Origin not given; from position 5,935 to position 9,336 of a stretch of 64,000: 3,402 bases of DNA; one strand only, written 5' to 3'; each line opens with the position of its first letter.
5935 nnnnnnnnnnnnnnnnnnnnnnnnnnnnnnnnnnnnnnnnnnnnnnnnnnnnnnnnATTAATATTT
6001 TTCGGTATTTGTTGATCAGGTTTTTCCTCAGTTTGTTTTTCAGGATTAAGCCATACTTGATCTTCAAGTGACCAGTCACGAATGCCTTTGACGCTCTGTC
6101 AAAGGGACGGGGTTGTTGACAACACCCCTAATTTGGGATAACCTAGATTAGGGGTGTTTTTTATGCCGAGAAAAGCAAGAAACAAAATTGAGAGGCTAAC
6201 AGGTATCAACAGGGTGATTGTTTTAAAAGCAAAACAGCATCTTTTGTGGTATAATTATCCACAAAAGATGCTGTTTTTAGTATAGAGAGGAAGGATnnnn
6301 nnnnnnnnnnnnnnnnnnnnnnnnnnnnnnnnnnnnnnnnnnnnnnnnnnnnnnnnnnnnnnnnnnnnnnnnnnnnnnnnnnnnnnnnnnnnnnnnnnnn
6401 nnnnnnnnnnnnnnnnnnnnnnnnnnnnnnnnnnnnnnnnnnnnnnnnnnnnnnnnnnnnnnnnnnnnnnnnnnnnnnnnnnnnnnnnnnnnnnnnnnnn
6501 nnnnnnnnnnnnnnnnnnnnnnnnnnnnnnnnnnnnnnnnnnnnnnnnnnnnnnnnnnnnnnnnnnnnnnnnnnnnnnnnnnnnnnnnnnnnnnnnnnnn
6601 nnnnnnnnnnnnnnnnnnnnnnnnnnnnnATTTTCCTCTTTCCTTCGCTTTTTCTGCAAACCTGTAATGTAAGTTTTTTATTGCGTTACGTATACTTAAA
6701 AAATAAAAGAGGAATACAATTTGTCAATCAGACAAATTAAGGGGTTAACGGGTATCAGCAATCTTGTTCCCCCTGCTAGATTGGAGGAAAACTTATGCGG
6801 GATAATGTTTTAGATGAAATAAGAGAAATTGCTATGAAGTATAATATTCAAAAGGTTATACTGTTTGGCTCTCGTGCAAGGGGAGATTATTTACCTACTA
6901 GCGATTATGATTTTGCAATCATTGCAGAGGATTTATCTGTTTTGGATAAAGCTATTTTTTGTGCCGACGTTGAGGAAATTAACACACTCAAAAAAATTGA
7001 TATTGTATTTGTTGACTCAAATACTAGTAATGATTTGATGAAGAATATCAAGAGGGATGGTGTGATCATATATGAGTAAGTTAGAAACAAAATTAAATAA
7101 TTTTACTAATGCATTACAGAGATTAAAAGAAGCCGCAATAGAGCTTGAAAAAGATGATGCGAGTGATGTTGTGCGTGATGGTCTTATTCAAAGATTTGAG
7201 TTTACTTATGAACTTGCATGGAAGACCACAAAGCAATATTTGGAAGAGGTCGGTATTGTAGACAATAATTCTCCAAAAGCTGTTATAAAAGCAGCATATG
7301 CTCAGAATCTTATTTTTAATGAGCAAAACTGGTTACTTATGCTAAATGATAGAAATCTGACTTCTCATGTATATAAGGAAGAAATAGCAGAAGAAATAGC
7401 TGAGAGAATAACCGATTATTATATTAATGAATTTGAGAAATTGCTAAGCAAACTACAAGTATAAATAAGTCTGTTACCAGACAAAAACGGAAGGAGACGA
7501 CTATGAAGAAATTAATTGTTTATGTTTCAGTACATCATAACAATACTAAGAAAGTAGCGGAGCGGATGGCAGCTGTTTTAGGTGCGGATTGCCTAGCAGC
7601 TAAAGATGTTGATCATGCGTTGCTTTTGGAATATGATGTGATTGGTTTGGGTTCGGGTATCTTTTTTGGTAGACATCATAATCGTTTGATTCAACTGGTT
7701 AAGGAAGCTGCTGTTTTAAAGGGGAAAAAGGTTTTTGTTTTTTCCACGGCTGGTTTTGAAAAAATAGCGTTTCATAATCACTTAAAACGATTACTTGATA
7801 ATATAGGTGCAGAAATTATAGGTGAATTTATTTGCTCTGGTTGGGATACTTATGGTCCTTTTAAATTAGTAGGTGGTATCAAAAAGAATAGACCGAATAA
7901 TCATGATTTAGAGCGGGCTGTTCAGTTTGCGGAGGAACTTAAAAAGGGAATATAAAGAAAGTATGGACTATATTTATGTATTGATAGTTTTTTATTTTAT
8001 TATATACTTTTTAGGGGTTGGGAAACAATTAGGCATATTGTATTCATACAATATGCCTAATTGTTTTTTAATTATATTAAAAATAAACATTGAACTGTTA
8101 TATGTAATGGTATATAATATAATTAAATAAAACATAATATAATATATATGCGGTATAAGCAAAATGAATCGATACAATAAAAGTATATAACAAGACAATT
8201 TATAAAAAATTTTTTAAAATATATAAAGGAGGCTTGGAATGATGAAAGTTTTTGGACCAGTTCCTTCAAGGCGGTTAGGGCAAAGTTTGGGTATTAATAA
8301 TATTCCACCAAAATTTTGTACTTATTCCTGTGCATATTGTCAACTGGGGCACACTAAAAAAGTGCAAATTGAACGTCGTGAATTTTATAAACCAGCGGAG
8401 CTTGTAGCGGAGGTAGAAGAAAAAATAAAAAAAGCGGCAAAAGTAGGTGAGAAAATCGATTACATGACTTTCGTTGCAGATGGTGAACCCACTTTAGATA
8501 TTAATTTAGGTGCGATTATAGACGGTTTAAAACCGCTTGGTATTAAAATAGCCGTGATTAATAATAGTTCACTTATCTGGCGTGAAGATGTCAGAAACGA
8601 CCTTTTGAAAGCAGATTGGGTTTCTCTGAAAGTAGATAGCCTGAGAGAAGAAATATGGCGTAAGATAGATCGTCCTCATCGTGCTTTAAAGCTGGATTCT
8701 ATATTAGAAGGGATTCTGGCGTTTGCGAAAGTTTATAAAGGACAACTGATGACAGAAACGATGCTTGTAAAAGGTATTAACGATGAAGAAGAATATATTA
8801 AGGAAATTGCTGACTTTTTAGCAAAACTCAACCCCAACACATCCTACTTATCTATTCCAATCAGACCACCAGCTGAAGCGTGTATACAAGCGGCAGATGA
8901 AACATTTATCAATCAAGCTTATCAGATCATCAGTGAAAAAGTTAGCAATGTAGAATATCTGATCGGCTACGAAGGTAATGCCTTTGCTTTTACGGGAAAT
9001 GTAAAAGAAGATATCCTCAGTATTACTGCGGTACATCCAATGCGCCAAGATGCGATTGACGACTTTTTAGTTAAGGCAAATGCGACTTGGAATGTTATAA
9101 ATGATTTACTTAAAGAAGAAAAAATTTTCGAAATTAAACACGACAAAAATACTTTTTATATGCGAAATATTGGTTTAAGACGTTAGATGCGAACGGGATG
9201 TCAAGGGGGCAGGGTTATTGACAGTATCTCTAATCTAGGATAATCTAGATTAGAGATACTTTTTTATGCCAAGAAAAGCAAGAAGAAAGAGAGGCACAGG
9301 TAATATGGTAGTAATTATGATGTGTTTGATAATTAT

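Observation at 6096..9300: Two copies of a structured ~110-nt element (TTGACA, 36-nt hairpin with compensatory stem changes, T6, conserved box) bracket a 3-kb cassette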

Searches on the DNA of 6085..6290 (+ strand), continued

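Call 52: search_with_rna_model(model_id=R1, sources=[L112, L113, L114, L115, L116, L117, L118, L119, L120, L121, L122, L123, L124, L125, L126, L127, L128, L129, L130, L131, L132, L133, L134, L135, L136, L138, L140, L141, L142, L145, L150, L152, L014, L015, L001], max_evalue=1)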
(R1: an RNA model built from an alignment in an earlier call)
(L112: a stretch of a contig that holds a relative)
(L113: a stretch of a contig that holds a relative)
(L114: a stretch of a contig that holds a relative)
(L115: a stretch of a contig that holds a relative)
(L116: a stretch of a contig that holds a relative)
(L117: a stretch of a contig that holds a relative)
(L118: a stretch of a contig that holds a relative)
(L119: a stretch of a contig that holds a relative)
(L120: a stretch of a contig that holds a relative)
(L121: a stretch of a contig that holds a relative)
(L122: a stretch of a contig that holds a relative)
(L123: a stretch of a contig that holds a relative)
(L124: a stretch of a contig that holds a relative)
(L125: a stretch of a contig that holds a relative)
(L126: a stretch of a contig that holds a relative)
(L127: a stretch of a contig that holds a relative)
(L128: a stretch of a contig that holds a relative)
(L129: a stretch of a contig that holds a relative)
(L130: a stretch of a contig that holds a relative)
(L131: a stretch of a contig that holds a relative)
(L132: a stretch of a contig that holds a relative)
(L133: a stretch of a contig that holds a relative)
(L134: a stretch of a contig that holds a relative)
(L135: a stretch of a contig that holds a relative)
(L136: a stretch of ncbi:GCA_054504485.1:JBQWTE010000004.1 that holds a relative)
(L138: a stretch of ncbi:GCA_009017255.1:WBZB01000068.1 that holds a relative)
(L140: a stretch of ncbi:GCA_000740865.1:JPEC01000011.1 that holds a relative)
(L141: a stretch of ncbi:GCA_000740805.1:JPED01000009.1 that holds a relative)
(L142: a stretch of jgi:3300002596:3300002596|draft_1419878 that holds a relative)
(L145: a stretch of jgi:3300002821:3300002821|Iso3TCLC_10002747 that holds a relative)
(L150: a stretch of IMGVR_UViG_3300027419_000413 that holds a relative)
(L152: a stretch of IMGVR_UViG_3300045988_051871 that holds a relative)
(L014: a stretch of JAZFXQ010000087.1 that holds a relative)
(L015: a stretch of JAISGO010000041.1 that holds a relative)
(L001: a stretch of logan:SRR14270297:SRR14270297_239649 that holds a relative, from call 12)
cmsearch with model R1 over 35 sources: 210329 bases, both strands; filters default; matches with E-value up to 1: 76.
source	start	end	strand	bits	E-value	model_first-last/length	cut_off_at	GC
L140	2933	3020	+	104.7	8.3e-23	1-88/88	no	0.4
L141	2933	3020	+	104.7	8.3e-23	1-88/88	no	0.4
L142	2933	3020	+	104.2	1.1e-22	1-88/88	no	0.41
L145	2933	3020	+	100.5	8.4e-22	1-88/88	no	0.4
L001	2538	2626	+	92.4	7.7e-20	1-88/88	no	0.37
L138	668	758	+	78.5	1.7e-16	1-88/88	no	0.4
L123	566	653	+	49.5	1.7e-09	1-88/88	no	0.39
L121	834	921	-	49.3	1.9e-09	1-88/88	no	0.4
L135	6403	6457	+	39.6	4.3e-07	1-88/88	no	0.4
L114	5637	5750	-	39.5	4.4e-07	1-88/88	no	0.36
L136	2932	3020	+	37.9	1.1e-06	1-88/88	no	0.44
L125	354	452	-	36.4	2.4e-06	1-88/88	no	0.37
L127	3683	3772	-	36.1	2.9e-06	1-88/88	no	0.47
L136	2216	2304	+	34.5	7.4e-06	1-88/88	no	0.47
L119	2010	2095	-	33.7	1.1e-05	1-88/88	no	0.49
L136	897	984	+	30.9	5.4e-05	1-88/88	no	0.4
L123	620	750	-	30.4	7e-05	1-88/88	no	0.37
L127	3327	3408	+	30.3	7.5e-05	1-88/88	no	0.37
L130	5127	5158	+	30.1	8.4e-05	1-32/88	3'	0.47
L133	6771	6890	-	29.4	0.00012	1-88/88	no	0.4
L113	340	410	+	28.5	0.0002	1-88/88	no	0.38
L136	2312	2372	+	28.5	0.0002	1-88/88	no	0.39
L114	5606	5729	+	28.2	0.00023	1-88/88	no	0.35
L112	26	66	-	27.6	0.00033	3-76/88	no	0.46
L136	4864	4928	+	27.5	0.00036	1-88/88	no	0.38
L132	1717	1834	+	27.1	0.00044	1-88/88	no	0.38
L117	169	254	-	26.5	0.00063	1-88/88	no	0.47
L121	53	102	+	25.8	0.00089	1-88/88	no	0.42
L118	6592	6672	-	25.5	0.0011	1-88/88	no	0.41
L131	12153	12264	+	25.3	0.0012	1-88/88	no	0.46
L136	1257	1341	-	25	0.0014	1-88/88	no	0.32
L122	9457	9481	-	24.2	0.0022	3-27/88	no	0.56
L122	7736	7760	+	24.2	0.0022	3-27/88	no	0.56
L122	9092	9169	+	23.4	0.0035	1-88/88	no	0.56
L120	5095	5170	+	23.1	0.004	1-88/88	no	0.55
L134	4353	4446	+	22.6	0.0052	1-88/88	no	0.49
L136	6569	6631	-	22.6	0.0053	1-88/88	no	0.35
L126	7022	7110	+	22.6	0.0054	1-88/88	no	0.52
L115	3260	3284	-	22.6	0.0054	3-27/88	no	0.48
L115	3225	3249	-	22.6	0.0054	3-27/88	no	0.48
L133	1916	1990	+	22.4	0.0059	1-88/88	no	0.35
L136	6331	6400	+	22.4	0.006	1-88/88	no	0.37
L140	3764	3788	-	21.7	0.0086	3-27/88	no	0.56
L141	3764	3788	-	21.7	0.0086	3-27/88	no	0.56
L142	3764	3788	-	21.7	0.0086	3-27/88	no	0.56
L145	3764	3788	-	21.7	0.0086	3-27/88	no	0.56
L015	5006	5066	-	21.7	0.0091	1-88/88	no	0.46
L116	1421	1445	-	21.6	0.0093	3-27/88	no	0.6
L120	5128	5152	-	21.6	0.0093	3-27/88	no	0.6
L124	887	911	-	21.6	0.0093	3-27/88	no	0.6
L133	6637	6722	+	21.2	0.012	1-88/88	no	0.34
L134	4392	4414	-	21.2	0.012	4-26/88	no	0.61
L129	2059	2083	-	20.8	0.014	3-27/88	no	0.56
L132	10203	10248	+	20.6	0.016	1-88/88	no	0.39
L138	1505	1527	-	20.4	0.018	4-26/88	no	0.57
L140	5457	5517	+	20.4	0.019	3-70/88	no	0.34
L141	5512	5572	+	20.4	0.019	3-70/88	no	0.34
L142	5522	5582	+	20.4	0.019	3-70/88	no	0.34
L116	1328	1407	-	20.2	0.02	1-88/88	no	0.31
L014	1694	1720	+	20.1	0.022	1-88/88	no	0.37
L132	6415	6532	-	19.6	0.028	1-88/88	no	0.39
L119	2842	2963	+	18.4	0.054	1-88/88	no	0.48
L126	7102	7126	-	18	0.071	3-27/88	no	0.52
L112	86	110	-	17.3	0.1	3-27/88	no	0.64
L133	3749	3809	-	15.9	0.23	1-88/88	no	0.41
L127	575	661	-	15.9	0.23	1-88/88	no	0.46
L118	3719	3771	+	15.7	0.24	1-88/88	no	0.38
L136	5103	5165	-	15.7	0.24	1-88/88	no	0.35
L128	10491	10553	+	15.7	0.25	1-88/88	no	0.51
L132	2420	2478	+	15.4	0.3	1-88/88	no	0.39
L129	1868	1959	+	15.4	0.3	1-88/88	no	0.37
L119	2881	2905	-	14.9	0.38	3-27/88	no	0.56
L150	900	975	-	14.3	0.54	1-88/88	no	0.42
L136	3765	3789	-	14.1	0.6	3-27/88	no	0.48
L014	532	592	-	13.8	0.71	1-88/88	no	0.46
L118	2642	2712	+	13.4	0.91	1-88/88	no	0.56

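Call 54: search_with_rna_model(model_id=R1, sources=[window, L011, L012, L013, L016, L024, L025, L029, L041, L056, L076, L085, L092, L093, L095, L121, L123, L127, L136, L138, L140], max_evalue=0.000002, make_alignment=true)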
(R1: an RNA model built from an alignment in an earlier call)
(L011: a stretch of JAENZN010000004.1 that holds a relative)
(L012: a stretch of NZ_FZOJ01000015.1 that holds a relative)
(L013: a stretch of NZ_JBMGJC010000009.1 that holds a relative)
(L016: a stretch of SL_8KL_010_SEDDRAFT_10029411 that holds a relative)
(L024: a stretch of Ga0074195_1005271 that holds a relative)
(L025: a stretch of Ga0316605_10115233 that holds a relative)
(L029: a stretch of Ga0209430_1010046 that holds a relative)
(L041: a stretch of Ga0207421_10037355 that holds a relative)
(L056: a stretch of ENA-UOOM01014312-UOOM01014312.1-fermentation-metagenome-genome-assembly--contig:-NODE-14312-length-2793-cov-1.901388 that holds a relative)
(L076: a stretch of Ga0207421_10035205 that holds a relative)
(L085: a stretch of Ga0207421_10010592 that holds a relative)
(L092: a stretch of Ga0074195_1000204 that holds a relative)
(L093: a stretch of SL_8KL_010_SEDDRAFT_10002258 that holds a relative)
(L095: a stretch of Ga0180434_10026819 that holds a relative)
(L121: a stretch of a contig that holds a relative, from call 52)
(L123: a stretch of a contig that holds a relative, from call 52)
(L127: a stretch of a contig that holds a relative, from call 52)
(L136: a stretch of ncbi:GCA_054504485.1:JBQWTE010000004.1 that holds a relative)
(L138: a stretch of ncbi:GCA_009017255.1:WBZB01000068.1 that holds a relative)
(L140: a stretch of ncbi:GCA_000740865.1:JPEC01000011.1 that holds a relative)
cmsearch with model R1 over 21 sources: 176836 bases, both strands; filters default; matches with E-value up to 0.000002: 21.
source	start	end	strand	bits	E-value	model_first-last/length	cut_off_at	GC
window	6095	6182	+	111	2.1e-24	1-88/88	no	0.43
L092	1364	1451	+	109.3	5.4e-24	1-88/88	no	0.4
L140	2933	3020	+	104.7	6.9e-23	1-88/88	no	0.4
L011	3391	3478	+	103.7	1.2e-22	1-88/88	no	0.44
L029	14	101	+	94.3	2.2e-20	1-88/88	no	0.42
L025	1981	2069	-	92.7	5.4e-20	1-88/88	no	0.45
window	9197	9285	+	92.4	6.4e-20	1-88/88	no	0.37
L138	668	758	+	78.5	1.4e-16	1-88/88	no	0.4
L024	8689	8778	+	73.2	2.7e-15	1-88/88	no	0.47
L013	5538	5653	-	67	8.7e-14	1-88/88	no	0.41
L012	4067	4160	+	62.7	9.3e-13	1-88/88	no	0.36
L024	3807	3897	+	61.9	1.5e-12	1-88/88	no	0.43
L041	2253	2342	+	57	2.2e-11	1-88/88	no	0.46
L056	1954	2057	+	51.1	6e-10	1-88/88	no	0.42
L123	566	653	+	49.5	1.4e-09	1-88/88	no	0.39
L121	834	921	-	49.3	1.6e-09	1-88/88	no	0.4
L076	476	565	-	46.3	8.5e-09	1-88/88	no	0.4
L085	5976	6064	-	46.3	8.8e-09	1-88/88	no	0.45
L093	11020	11109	+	40.8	1.9e-07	1-88/88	no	0.48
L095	5131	5219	+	39.1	4.6e-07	1-88/88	no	0.45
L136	2932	3020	+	37.9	9.2e-07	1-88/88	no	0.44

Alignment A6: 21 matches aligned to the model, 171 columns, each read 5' to 3' on its own strand. Consensus structure (alignment columns), stored with it:
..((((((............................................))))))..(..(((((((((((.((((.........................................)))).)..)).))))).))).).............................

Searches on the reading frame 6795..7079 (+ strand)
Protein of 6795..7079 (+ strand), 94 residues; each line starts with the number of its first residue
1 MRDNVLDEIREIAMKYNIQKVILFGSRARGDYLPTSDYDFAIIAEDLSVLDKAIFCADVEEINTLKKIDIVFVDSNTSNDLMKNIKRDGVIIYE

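Call 10: search_protein_families(library=pfam, proteins=[window:6795-7079:+], max_evalue=0.01)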
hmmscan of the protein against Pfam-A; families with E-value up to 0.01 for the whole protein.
window:6795-7079:+ (94 aa): 3 families
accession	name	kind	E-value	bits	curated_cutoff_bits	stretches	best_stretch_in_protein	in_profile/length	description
PF18765.7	Polbeta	-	4.1e-18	65.8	26.9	1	8-94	2-89/93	Polymerase beta, Nucleotidyltransferase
PF01909.29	NTP_transf_2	-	4.4e-11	43.4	21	1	7-89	2-90/93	Nucleotidyltransferase domain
PF03445.19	DUF294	-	0.0036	17.6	21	1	22-63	53-95/138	Putative nucleotidyltransferase DUF294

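Call 66: search_protein_families(library=padloc, proteins=[window:6795-7079:+], max_evalue=0.01)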
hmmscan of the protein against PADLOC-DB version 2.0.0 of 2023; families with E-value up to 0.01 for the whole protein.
window:6795-7079:+ (94 aa): 9 families
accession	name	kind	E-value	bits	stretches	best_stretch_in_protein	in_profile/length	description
PDLC04907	PDC-S09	-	1e-11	42.9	1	9-46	18-55/114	-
PDLC04903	PDC-S09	-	2.4e-10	38.7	1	16-91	24-107/108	-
PDLC04904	PDC-S09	-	2e-09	35.6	1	7-84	14-90/104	-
PDLC04902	PDC-S09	-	1.4e-08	32.9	1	6-74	9-78/97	-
PDLC04906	PDC-S09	-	3.3e-08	31.8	1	8-88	14-94/98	-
PDLC04369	PDC-M05A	-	1.1e-05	23.1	1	3-50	89-135/201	-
PDLC04905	PDC-S09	-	4.7e-05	21.7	1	6-86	9-92/101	-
PDLC04368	PDC-M05A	-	0.0015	16.4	1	14-53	103-142/201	-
PDLC04778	PDC-M70A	-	0.0075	13.6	1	15-48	45-77/355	-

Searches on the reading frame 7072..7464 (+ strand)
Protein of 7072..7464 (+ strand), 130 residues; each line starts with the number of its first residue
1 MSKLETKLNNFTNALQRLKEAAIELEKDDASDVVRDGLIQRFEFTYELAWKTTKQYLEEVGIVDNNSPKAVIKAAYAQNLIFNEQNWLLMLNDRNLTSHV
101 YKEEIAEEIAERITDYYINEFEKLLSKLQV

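Call 10: search_protein_families(library=pfam, proteins=[window:7072-7464:+], max_evalue=0.01)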
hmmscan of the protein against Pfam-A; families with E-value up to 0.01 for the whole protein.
window:7072-7464:+ (130 aa): 1 family
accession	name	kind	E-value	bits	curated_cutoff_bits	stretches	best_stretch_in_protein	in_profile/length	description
PF08780.16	NTase_sub_bind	-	2.6e-39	134.5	31.8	1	7-129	2-125/126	Nucleotidyltransferase substrate binding protein like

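Call 66: search_protein_families(library=padloc, proteins=[window:7072-7464:+], max_evalue=0.01)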
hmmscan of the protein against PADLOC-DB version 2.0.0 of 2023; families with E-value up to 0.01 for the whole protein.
window:7072-7464:+ (130 aa): 0 families

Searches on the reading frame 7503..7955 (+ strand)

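Call 10: search_protein_families(library=pfam, proteins=[window:7503-7955:+], max_evalue=0.01)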
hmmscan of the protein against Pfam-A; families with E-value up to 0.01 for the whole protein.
window:7503-7955:+ (150 aa): 3 families
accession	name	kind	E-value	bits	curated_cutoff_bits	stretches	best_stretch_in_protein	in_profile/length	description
PF12641.12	Flavodoxin_3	-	3.2e-10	40.5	27.5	1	5-113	2-111/160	Flavodoxin domain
PF12724.12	Flavodoxin_5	-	5.4e-10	40.2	27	1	4-85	1-86/145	Flavodoxin domain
PF12682.12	Flavodoxin_4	-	0.0018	18.2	24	0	42-89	72-118/155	Flavodoxin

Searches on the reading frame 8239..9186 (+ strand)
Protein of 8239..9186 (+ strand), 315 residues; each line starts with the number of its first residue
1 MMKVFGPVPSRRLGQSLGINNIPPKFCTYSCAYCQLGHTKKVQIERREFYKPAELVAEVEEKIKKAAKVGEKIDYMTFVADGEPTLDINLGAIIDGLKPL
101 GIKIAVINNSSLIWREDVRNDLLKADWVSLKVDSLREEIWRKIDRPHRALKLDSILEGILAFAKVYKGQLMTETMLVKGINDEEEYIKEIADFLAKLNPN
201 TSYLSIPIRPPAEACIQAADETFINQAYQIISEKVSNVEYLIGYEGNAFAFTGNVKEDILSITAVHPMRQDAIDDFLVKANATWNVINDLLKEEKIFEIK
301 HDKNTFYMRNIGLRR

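Call 10: search_protein_families(library=pfam, proteins=[window:8239-9186:+], max_evalue=0.01)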
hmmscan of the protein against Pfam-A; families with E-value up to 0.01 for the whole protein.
window:8239-9186:+ (315 aa): 1 family
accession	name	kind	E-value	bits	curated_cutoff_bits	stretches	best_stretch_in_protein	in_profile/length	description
PF04055.27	Radical_SAM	-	1.6e-16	61.4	29.5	1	23-185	3-160/166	Radical SAM superfamily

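Call 12: find_encoding_contigs(protein=window:8239-9186:+, flank=10000, max_places=10)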
Protein window:8239-9186:+ (315 aa): 1 contig read that carries it; 1 place shown.
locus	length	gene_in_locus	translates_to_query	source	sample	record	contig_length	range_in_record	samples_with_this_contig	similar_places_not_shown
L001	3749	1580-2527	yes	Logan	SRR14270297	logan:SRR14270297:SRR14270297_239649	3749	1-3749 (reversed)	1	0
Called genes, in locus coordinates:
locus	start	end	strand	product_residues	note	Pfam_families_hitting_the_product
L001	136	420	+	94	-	PF01909:NTP_transf_2, PF18765:Polbeta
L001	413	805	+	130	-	PF08780:NTase_sub_bind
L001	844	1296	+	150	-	PF12641:Flavodoxin_3, PF12724:Flavodoxin_5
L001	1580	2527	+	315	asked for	PF04055:Radical_SAM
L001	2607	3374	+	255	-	PF01925:TauE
